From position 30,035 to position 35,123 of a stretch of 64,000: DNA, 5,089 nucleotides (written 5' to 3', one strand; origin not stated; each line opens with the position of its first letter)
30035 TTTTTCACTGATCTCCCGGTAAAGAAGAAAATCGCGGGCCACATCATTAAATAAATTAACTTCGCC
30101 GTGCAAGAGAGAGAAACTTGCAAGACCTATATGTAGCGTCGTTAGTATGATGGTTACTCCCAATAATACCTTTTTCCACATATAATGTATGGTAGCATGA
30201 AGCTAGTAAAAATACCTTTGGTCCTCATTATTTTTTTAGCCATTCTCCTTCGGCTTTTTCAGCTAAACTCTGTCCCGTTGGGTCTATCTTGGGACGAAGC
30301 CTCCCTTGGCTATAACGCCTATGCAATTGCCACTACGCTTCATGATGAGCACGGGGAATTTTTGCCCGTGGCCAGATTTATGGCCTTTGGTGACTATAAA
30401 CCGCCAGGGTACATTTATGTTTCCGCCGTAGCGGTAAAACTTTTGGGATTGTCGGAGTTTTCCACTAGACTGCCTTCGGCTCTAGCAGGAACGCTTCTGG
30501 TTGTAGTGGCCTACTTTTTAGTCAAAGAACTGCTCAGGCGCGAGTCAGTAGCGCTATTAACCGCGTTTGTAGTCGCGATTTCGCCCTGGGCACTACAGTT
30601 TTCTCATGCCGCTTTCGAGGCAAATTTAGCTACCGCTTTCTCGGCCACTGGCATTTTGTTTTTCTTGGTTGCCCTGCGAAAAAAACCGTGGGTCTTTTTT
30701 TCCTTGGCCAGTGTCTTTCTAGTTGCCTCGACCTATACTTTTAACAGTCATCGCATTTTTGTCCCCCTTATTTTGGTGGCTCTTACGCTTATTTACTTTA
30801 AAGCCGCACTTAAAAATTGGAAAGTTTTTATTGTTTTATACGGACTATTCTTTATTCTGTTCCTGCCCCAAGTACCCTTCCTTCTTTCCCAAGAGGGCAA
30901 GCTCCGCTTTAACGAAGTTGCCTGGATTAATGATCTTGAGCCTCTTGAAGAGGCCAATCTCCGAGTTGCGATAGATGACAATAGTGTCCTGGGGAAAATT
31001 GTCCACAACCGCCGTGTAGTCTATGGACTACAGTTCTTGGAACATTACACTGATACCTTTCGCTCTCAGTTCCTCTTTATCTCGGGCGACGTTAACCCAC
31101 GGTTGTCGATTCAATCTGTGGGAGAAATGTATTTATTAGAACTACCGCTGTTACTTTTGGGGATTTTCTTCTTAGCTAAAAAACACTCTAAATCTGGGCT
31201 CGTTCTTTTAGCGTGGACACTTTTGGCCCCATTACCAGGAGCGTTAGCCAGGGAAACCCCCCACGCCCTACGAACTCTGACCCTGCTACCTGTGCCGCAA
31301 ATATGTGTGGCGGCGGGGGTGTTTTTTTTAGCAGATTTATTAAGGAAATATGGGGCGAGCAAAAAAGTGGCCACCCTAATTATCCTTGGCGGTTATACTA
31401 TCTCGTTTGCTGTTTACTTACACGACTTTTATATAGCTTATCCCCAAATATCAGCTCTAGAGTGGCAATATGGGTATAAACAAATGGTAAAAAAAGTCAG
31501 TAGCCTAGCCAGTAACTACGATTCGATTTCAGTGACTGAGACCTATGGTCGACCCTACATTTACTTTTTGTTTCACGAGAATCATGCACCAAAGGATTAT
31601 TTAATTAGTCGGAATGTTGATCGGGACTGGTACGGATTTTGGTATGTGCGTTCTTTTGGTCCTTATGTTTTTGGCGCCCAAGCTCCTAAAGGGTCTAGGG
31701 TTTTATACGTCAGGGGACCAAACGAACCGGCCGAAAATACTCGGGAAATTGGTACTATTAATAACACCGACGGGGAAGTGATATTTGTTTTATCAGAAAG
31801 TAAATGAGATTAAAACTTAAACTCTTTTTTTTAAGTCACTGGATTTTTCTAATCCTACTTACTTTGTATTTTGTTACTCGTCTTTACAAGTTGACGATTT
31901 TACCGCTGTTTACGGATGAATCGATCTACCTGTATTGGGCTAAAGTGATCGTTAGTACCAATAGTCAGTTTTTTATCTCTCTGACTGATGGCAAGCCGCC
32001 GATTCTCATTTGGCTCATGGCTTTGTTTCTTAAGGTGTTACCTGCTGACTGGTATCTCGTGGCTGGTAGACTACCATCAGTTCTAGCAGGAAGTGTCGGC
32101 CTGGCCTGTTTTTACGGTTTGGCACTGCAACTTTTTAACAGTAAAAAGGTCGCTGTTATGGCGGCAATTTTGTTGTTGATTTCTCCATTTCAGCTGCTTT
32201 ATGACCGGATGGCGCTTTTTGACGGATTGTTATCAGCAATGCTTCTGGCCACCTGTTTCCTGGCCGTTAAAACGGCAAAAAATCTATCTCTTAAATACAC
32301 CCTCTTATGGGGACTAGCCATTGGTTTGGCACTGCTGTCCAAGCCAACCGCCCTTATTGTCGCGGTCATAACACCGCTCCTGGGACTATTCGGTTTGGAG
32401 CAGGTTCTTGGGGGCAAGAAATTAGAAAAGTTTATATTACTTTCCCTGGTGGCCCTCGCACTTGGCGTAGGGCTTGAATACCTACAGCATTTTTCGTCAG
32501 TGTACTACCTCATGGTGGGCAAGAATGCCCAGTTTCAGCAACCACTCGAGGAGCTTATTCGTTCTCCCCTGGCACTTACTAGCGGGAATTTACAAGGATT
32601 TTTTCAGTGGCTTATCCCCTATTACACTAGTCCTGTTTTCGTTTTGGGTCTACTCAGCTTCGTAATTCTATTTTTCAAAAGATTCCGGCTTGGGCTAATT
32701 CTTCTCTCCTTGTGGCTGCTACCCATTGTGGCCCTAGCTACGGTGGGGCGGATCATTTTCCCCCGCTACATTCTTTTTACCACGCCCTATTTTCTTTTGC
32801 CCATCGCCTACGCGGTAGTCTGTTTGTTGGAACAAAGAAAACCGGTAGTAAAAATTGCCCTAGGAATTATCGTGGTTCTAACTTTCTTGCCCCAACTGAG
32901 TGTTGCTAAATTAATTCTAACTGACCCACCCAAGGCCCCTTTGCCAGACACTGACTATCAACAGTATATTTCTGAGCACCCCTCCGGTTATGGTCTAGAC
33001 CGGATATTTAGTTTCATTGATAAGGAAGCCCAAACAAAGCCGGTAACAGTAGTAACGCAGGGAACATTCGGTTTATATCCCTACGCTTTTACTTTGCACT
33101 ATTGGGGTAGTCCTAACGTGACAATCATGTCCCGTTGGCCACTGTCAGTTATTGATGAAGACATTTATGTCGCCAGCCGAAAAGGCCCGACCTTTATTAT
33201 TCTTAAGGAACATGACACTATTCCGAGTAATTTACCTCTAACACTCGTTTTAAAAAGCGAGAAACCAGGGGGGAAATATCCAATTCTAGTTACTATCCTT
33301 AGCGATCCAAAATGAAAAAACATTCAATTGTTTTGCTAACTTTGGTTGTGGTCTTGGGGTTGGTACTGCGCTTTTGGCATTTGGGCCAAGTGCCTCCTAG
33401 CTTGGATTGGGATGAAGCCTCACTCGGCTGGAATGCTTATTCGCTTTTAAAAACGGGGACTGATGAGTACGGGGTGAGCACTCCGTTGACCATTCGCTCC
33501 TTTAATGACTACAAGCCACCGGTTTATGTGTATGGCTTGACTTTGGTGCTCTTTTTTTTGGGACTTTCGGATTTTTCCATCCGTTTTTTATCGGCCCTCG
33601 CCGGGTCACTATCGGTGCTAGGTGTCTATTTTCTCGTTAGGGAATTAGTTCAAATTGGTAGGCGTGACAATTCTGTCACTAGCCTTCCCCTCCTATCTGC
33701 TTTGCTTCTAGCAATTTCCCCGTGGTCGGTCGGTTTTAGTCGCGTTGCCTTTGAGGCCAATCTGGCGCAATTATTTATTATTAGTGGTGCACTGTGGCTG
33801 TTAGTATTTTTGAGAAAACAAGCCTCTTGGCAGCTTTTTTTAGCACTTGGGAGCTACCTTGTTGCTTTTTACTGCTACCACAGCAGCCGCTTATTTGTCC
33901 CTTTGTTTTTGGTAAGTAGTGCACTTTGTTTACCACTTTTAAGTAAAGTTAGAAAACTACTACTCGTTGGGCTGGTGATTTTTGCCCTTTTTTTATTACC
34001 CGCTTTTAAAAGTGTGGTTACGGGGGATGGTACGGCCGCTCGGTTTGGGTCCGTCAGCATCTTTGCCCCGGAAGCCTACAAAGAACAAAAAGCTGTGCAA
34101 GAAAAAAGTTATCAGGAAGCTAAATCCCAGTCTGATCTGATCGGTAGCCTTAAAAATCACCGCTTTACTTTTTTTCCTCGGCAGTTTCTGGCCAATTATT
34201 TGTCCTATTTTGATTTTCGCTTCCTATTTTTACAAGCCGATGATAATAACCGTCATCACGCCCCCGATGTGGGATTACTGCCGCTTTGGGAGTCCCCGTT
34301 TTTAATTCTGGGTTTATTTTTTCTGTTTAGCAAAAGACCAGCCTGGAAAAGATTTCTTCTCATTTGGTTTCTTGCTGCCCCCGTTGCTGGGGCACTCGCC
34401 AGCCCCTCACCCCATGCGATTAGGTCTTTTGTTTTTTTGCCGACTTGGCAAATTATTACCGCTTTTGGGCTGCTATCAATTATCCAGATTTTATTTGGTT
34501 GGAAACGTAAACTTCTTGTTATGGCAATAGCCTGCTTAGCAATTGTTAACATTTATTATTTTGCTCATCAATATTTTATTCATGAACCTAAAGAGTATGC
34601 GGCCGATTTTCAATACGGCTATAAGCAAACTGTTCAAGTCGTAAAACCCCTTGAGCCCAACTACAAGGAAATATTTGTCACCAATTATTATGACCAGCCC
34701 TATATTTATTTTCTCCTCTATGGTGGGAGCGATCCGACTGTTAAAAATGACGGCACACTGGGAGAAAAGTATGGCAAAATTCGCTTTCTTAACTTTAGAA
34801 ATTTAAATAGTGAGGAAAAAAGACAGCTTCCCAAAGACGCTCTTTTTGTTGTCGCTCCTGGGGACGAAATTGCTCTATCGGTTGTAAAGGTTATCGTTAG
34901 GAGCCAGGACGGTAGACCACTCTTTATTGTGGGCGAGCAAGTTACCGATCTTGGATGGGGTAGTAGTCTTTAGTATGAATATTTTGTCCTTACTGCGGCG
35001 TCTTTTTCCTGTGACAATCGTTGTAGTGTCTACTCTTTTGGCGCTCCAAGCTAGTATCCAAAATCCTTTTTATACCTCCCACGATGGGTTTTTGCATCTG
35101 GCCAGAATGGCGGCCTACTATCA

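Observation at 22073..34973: Tandem array of seven ArnT/PMT-like GT-C paralogs with a shared first-loop DE signature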

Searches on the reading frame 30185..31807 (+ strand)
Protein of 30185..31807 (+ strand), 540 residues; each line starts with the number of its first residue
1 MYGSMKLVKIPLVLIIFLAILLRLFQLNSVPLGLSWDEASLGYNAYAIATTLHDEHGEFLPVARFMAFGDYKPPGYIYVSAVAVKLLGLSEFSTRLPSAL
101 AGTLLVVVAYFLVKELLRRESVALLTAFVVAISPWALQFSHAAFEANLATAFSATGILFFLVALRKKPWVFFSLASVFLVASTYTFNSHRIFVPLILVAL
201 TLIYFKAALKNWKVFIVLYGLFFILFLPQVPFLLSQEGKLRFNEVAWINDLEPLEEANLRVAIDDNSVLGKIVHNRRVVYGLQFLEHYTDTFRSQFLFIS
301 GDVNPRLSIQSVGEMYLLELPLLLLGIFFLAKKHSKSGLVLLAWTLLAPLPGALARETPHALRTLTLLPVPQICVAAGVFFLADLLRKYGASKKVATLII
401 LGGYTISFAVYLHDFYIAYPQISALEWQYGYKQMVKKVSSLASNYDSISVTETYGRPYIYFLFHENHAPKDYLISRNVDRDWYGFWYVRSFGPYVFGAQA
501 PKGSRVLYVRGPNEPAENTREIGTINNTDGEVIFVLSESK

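Call 5: search_protein_families(library=pfam, proteins=[window:30185-31807:+], max_evalue=0.01)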
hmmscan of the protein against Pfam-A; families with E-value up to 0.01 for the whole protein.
window:30185-31807:+ (540 aa): 2 families
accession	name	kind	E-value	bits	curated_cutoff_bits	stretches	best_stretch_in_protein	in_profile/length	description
PF02366.24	PMT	-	1.3e-10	41.7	22.7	1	14-230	5-231/245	Dolichyl-phosphate-mannose-protein mannosyltransferase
PF13231.12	PMT_2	-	2.4e-10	41.3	26.1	1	72-230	2-158/160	Dolichyl-phosphate-mannose-protein mannosyltransferase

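Call 12: search_protein_families(library=ncbifam, proteins=[window:30185-31807:+], max_evalue=0.01)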
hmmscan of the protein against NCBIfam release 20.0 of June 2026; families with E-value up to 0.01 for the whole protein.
window:30185-31807:+ (540 aa): 1 family
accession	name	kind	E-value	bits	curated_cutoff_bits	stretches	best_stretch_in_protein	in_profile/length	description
TIGR03663.1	TIGR03663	subfamily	1.5e-11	44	126.25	1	11-207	3-183/435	flippase activity-associated protein Agl23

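Call 73: list_cluster_members(proteins=[P0001, window:30185-31807:+, window:27016-28701:-])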
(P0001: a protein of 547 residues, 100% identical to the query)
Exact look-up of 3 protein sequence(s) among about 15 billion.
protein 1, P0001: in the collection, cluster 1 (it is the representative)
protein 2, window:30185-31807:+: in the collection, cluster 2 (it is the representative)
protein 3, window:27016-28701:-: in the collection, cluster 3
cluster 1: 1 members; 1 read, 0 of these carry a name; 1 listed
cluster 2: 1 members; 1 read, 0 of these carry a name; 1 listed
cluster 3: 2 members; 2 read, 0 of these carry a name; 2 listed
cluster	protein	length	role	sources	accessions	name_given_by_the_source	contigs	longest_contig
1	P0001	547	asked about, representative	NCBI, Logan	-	-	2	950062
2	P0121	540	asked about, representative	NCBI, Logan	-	-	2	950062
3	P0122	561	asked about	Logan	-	-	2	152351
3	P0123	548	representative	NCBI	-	-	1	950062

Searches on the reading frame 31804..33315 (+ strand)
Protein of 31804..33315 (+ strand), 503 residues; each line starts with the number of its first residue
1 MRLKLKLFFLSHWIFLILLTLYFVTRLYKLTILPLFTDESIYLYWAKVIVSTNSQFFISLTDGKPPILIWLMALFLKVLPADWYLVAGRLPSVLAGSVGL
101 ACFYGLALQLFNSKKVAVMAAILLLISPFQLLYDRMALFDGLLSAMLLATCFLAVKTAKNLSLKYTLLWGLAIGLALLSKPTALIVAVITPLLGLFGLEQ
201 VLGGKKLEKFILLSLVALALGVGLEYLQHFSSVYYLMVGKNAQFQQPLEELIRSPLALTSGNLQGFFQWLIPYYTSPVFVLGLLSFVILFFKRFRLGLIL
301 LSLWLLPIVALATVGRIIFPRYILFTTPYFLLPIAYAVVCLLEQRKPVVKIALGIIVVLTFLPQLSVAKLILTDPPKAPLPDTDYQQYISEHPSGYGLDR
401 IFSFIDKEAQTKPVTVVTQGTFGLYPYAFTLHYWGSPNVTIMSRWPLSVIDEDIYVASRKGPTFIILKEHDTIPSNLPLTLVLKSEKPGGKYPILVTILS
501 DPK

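Call 5: search_protein_families(library=pfam, proteins=[window:31804-33315:+], max_evalue=0.01)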
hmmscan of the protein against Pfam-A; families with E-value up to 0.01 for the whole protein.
window:31804-33315:+ (503 aa): 1 family
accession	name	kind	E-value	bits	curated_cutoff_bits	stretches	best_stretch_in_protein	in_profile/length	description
PF13231.12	PMT_2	-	7.9e-15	55.9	26.1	1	64-219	2-150/160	Dolichyl-phosphate-mannose-protein mannosyltransferase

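Call 12: search_protein_families(library=ncbifam, proteins=[window:31804-33315:+], max_evalue=0.01)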
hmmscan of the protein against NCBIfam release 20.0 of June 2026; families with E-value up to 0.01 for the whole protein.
window:31804-33315:+ (503 aa): 1 family
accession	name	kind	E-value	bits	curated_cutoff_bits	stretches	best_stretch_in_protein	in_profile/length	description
TIGR03663.1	TIGR03663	subfamily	1.9e-05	23.9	126.25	1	15-189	4-172/435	flippase activity-associated protein Agl23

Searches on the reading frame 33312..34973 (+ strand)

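Call 5: search_protein_families(library=pfam, proteins=[window:33312-34973:+], max_evalue=0.01)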
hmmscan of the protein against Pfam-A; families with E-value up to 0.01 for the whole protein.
window:33312-34973:+ (553 aa): 2 families
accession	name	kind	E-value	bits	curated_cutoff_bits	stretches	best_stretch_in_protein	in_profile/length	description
PF13231.12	PMT_2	-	2e-08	35.1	26.1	1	68-228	2-155/160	Dolichyl-phosphate-mannose-protein mannosyltransferase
PF09843.14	DUF2070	-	0.0011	17.9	30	1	337-421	7-91/561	Predicted membrane protein (DUF2070)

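Call 12: search_protein_families(library=ncbifam, proteins=[window:33312-34973:+], max_evalue=0.01)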
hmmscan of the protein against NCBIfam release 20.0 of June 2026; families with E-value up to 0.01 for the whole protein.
window:33312-34973:+ (553 aa): 3 families
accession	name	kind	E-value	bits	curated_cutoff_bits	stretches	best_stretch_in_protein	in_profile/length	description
TIGR03663.1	TIGR03663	subfamily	2.3e-10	40.1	126.25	1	9-202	4-176/435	flippase activity-associated protein Agl23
NF046084.1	XrtY_assoc_Wzy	equivalog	0.0011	17.7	420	1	143-238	169-271/472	exosortase Y-associated Wzy-like protein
NF009582.0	PRK13024.1-2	equivalog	0.0074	14.3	723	0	394-506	11-118/859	protein translocase subunit SecDF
